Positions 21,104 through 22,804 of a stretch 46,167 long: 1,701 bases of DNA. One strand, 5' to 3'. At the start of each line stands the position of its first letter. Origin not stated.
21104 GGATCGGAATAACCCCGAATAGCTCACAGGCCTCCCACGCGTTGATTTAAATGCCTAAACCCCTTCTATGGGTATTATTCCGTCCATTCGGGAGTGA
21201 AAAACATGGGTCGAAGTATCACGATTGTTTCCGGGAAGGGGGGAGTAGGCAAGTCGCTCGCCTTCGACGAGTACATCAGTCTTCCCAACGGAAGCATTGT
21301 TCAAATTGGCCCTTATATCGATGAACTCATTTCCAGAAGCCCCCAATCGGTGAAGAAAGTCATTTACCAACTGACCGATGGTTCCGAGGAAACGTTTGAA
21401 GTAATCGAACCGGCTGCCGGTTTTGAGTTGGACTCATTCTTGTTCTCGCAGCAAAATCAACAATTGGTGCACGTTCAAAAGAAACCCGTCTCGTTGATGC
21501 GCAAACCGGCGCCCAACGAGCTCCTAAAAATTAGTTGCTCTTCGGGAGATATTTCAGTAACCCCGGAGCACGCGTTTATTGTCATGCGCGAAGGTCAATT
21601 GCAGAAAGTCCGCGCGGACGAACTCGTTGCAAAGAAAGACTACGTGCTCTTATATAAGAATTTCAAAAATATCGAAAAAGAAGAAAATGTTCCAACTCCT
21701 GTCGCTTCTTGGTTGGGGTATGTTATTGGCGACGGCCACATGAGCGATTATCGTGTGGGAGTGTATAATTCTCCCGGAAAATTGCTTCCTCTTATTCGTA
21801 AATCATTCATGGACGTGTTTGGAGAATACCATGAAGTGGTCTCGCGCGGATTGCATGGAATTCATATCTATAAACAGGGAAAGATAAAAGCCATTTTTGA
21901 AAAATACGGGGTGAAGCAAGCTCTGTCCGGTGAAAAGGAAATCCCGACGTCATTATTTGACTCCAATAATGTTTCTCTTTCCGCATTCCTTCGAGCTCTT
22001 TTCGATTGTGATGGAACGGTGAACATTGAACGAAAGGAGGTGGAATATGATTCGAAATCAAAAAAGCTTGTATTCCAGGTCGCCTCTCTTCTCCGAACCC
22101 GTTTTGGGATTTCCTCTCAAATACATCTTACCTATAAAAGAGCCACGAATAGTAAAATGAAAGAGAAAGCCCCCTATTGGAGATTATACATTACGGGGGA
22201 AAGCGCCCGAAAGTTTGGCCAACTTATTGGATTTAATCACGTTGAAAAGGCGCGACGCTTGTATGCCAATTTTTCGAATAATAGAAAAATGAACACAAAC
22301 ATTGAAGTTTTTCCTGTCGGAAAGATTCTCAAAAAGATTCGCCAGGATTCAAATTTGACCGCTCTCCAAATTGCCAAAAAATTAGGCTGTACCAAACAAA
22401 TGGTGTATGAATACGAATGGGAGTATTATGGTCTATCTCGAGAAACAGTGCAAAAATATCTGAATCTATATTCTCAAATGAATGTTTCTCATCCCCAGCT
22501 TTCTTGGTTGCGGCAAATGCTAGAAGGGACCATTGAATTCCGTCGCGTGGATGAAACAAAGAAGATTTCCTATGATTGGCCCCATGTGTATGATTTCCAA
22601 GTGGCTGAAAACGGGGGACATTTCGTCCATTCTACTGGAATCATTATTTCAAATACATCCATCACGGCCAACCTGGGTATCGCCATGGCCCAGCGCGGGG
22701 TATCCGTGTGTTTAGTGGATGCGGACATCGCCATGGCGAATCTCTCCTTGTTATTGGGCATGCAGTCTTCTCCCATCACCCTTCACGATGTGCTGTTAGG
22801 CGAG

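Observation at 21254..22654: Intein inside the Walker A loop of a MinD/ParA-class ATPase, with non-canonical splice-junction residues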

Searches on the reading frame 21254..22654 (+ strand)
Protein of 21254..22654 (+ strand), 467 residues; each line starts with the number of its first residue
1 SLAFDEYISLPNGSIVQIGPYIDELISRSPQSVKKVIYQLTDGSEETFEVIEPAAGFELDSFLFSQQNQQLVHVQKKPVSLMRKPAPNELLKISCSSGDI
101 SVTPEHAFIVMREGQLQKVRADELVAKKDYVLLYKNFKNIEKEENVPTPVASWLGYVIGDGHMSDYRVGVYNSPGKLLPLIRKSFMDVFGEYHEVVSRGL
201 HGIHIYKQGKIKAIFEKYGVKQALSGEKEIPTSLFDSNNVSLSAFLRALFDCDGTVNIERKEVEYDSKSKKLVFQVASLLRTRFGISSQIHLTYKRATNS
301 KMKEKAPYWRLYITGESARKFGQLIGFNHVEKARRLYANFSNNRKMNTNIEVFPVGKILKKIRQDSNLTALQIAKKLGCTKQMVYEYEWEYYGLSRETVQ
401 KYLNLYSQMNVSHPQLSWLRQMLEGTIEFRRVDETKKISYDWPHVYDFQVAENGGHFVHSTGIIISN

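Call 3: search_protein_families(library=pfam, proteins=[window:21254-22654:+], max_evalue=0.01)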
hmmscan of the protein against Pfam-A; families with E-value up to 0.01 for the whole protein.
window:21254-22654:+ (467 aa): 5 families
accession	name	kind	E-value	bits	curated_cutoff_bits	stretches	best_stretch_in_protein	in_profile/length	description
PF14528.11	LAGLIDADG_3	-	7.3e-18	65.1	22.5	1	243-326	4-82/82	LAGLIDADG-like domain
PF14890.11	Intein_splicing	-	5e-08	33.3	35.8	1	72-465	31-153/155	Intein splicing domain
PF01381.28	HTH_3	-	4.7e-05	23.8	23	1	359-406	1-48/55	Helix-turn-helix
PF08279.18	HTH_11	-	0.00079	19.7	25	0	357-386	4-34/55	HTH domain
PF12844.13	HTH_19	-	0.0011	19.3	30.2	0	356-406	1-51/64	Helix-turn-helix domain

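Call 21: search_solved_structures(query=window:21254-22654:+, max_evalue=0.01, show_alignments=2)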
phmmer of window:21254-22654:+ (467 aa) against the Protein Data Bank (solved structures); distinct sequences matched with E-value up to 0.01: 3.
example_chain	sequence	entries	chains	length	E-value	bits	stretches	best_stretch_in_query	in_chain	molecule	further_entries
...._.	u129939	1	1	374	3.8e-08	36.4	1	135-317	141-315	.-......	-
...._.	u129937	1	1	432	5.3e-08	35.9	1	135-317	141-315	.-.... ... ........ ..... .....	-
2jmz_A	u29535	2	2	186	4.1e-06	29.6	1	2-157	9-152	Hypothetical protein MJ0781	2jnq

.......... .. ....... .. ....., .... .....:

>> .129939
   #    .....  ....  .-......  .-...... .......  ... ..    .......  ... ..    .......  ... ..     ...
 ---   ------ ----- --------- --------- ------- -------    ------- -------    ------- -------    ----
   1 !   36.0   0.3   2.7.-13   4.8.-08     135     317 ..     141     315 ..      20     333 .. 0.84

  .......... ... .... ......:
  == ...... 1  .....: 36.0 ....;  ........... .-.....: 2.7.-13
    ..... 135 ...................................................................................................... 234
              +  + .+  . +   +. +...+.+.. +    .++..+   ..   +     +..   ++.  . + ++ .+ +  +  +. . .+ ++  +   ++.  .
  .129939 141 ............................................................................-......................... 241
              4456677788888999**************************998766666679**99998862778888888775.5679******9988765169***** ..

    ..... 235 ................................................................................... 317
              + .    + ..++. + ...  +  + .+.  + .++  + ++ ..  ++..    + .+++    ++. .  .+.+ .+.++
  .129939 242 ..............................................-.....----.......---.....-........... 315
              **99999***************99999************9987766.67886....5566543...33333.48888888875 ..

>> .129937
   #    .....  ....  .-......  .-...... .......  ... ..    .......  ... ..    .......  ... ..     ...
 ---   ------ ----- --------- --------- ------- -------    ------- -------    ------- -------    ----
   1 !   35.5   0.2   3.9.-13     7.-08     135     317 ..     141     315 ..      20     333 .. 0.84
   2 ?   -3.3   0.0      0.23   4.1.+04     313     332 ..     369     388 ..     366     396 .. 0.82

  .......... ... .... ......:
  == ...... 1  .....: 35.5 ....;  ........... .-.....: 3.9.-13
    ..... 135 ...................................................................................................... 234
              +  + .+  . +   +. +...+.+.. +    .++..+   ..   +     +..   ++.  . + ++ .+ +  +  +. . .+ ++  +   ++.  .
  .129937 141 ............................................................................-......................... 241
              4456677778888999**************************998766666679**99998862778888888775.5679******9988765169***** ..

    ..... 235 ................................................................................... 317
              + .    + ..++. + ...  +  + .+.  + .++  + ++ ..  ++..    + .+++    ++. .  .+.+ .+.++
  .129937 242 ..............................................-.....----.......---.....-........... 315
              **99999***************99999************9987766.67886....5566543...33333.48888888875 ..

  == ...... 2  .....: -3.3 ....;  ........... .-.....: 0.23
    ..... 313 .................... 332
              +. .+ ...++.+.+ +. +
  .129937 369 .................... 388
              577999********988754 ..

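Call 46: find_related_loci(query=A3, collection=genome_contigs, flank=3000)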
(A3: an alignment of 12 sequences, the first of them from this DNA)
Query A3 (467 aa) in genome_contigs; peptide patterns used: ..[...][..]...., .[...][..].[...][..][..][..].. (x = any residue, [..] = any of these).
599 stretches matched a pattern (row limit reached: there are more); 14 encode a relative of the query (tblastn E <= 1e-3); 14 distinct loci.
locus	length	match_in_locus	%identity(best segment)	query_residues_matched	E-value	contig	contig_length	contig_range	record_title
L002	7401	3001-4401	63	1-467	0e+0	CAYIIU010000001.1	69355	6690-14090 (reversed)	MAG TPA_asm: uncultured archaeon isolate ERP119705_co23_96 genome assembly, contig: NODE_185_length_69355_cov_7.080202,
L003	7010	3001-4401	61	1-467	0e+0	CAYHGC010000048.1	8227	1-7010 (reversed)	MAG TPA_asm: uncultured archaeon isolate ERP119705_co12_117 genome assembly, contig: NODE_10934_length_8227_cov_5.211698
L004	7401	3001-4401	55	1-467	0e+0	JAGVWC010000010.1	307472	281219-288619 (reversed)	MAG: Candidatus Iainarchaeum archaeon isolate RIFCSPLOWO2_01_FULL_AR10_48_17 rifcsplowo2_01_scaffold_92, whole genome sh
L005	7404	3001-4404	54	1-467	1e-178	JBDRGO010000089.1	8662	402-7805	MAG: Candidatus Iainarchaeum archaeon isolate MEGAHIT-group-1.438 k141_13218205, whole genome shotgun sequence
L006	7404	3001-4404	53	1-467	1e-174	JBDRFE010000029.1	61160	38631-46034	MAG: archaeon isolate MEGAHIT-group-1.353 k141_4629311, whole genome shotgun sequence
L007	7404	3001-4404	51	1-467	9e-170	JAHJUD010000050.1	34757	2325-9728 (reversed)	MAG: Candidatus Micrarchaeota archaeon isolate OS_PC_MetaG.mb.82 OS_PC_MetaG.mb.82_k141_178394, whole genome shotgun seq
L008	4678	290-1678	46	1-467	4e-136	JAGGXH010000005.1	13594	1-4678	MAG: Candidatus Aenigmatarchaeota archaeon isolate AUK147 PB_MBMC_101_c_000000000049, whole genome shotgun sequence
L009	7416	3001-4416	46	1-467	2e-130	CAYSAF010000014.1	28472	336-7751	MAG TPA_asm: Candidatus Woesearchaeota archaeon isolate binchicken_co266_186 genome assembly, contig: NODE_2779_length_2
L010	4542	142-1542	61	1-467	0e+0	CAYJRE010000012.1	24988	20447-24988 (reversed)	MAG TPA_asm: uncultured archaeon isolate ERP125453_co1_164 genome assembly, contig: NODE_1784_length_24988_cov_17.780813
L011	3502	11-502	43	303-467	5e-42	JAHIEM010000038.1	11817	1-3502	MAG: Nanoarchaeota archaeon isolate KR11_0.1_MetaG.mb.19 KR11_0.1_MetaG.mb.19_k141_223703, whole genome shotgun sequence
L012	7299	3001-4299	27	1-467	2e-29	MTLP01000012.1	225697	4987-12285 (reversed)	MAG: Thermococcus sp. JdFR-02 JGI24019J35510_1000012, whole genome shotgun sequence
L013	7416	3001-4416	46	1-467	4e-129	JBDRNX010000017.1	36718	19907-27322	MAG: archaeon isolate MEGAHIT-group-1.920 k141_1125935, whole genome shotgun sequence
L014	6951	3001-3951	23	1-321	5e-8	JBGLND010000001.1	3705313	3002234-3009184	MAG: Promethearchaeota archaeon isolate PPR_0005 scaffold_51858, whole genome shotgun sequence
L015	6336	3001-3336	26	1-124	2e-7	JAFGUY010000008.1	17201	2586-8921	MAG: Candidatus Omnitrophota bacterium isolate ZodW_Metabat.114 k87_923912, whole genome shotgun sequence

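Call 47: search_solved_structures(query=A3, max_evalue=1, show_alignments=0)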
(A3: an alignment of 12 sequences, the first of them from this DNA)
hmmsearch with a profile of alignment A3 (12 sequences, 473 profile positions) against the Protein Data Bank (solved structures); distinct sequences matched with E-value up to 1: 29.
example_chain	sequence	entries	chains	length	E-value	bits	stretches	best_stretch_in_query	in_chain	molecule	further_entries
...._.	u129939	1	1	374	4.6e-17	65.1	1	134-323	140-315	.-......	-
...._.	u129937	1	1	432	6.4e-17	64.7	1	134-323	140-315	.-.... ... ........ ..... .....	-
2cw7_A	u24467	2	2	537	5e-16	61.7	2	142-287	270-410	Endonuclease PI-PkoII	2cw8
2jmz_A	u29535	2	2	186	5.7e-10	41.7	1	2-144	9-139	Hypothetical protein MJ0781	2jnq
1dq3_A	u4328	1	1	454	2e-09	39.9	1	153-353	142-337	ENDONUCLEASE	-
7qst_A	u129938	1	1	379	1.1e-07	34.2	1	46-270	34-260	V-type ATP synthase subunit A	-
6rpp_A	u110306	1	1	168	8.2e-06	28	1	59-126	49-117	Cell division control protein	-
5o9j_A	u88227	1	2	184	5.3e-05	25.4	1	12-138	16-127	Transcription initiation factor IIB,Transcription initiation factor IIB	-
6rpq_A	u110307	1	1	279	0.00011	24.3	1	74-125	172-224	Ubiquitin-like protein SMT3,1108aa long hypothetical cell division control protein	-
5o9i_A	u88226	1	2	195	0.00052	22.1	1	421-461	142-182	Transcription initiation factor IIB,Transcription initiation factor IIB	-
9hth_A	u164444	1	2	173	0.0017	20.4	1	75-135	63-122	DNA-directed DNA polymerase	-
28tn_A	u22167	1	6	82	0.0018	20.3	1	365-416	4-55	lambda repressor-like protein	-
2xiu_A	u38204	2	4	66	0.0064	18.5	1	365-405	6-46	CYLR2 | CYLR2 SYNONYM CYTOLYSIN REPRESSOR 2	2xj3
1utx_A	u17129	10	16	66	0.0067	18.4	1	365-405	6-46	CYLR2 | cytolysin regulator 2 | PUTATIVE TRANSCRIPTION REGULATOR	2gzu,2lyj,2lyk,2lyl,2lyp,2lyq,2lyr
4o1s_A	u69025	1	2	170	0.031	16.2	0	81-125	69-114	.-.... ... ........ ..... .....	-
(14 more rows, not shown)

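Call 53: find_homologous_proteins(query=A3, max_evalue=1e-20)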
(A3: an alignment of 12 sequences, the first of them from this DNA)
Query A3 (12 sequences) (467 aa, profile of the alignment): 22 proteins with E <= 1e-20 among 6485 candidates.
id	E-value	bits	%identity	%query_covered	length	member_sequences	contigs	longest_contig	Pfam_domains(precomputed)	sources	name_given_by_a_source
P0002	8.5e-228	775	70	100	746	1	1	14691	PF10609.16,PF01656.30,PF13614.13,PF06564.19,PF14528.12,PF14890.12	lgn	-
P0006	4.1e-227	773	54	100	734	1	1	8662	PF10609.16,PF01656.30,PF13614.13,PF06564.19,PF14528.12,PF14890.12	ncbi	ncbi:MAG: cell division ATPase MinD [Candidatus Diapherotrites archaeon]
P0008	1.1e-223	761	51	100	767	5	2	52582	PF00142.25,PF10609.16,PF01656.30,PF13614.13,PF06564.19,PF14528.12,PF14890.12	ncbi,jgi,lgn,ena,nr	ncbi:cell division ATPase MinD [Candidatus Micrarchaeota archaeon]|nr:cell division ATPase MinD [Can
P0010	2.5e-222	757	46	100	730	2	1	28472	PF00142.25,PF10609.16,PF01656.30,PF13614.13,PF03161.19,PF13500.13,PF14528.12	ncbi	-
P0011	4.3e-222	756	45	100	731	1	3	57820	PF10609.16,PF01656.30,PF13614.13,PF03161.19,PF13500.13,PF14528.12,PF14890.12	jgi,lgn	-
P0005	6.7e-221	752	55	100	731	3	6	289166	PF10609.16,PF01656.30,PF13614.13,PF06564.19,PF14528.12,PF14890.12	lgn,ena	-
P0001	7.8e-221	752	63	100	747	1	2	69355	PF10609.16,PF01656.30,PF13614.13,PF06564.19,PF14528.12,PF14890.12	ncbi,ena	-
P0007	3.7e-218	743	52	100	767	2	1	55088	PF00142.25,PF10609.16,PF01656.30,PF13614.13,PF06564.19,PF14528.12,PF14890.12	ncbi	ncbi:MAG: cell division ATPase MinD [archaeon]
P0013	1.8e-217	741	43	100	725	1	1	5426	PF10609.16,PF01656.30,PF13614.13,PF03161.19,PF13500.13,PF14528.12,PF14890.12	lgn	-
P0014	2.2e-215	734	43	100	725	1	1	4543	PF00142.25,PF10609.16,PF01656.30,PF13614.13,PF03161.19,PF13500.13,PF06564.19,PF14528.12,PF14890.12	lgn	-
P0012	7.2e-210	716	44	100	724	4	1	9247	PF00142.25,PF10609.16,PF01656.30,PF13614.13,PF13500.13,PF14528.12,PF14890.12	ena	-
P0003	1.0e-207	709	61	100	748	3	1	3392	PF10609.16,PF01656.30,PF13614.13,PF06564.19,PF14528.12,PF13560.13,PF14890.12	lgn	-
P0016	3.6e-204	697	40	100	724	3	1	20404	PF00142.25,PF10609.16,PF01656.30,PF13614.13,PF13500.13,PF14528.12,PF14890.12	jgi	-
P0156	2.6e-203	694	41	100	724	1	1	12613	PF00142.25,PF10609.16,PF01656.30,PF13614.13,PF01381.29,PF13500.13,PF14528.12,PF14890.12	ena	-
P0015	1.9e-200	685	40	100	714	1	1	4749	PF00142.25,PF10609.16,PF01656.30,PF13614.13,PF14528.12,PF14890.12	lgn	-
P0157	7.0e-193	660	43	100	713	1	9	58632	PF00142.25,PF10609.16,PF01656.30,PF13614.13,PF14528.12,PF14890.12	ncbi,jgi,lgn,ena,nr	ncbi:cell division ATPase MinD [Candidatus Pacearchaeota archaeon]|nr:cell division ATPase MinD [Can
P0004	8.9e-177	607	61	85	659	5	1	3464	PF10609.16,PF01656.30,PF13614.13,PF01381.29,PF06564.19,PF14528.12,PF13560.13,PF14890.12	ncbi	ncbi:MAG: cell division ATPase MinD [archaeon]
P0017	2.1e-129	450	41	48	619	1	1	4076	PF10609.16,PF01656.30,PF13614.13,PF14528.12,PF14890.12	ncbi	-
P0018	1.1e-128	448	40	52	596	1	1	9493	PF00142.25,PF10609.16,PF01656.30,PF13614.13,PF14528.12,PF14890.12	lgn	-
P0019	3.1e-93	331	50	53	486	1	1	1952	PF10609.16,PF01656.30,PF13614.13,PF06564.19,PF14528.12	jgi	jgi:septum site-determining protein MinD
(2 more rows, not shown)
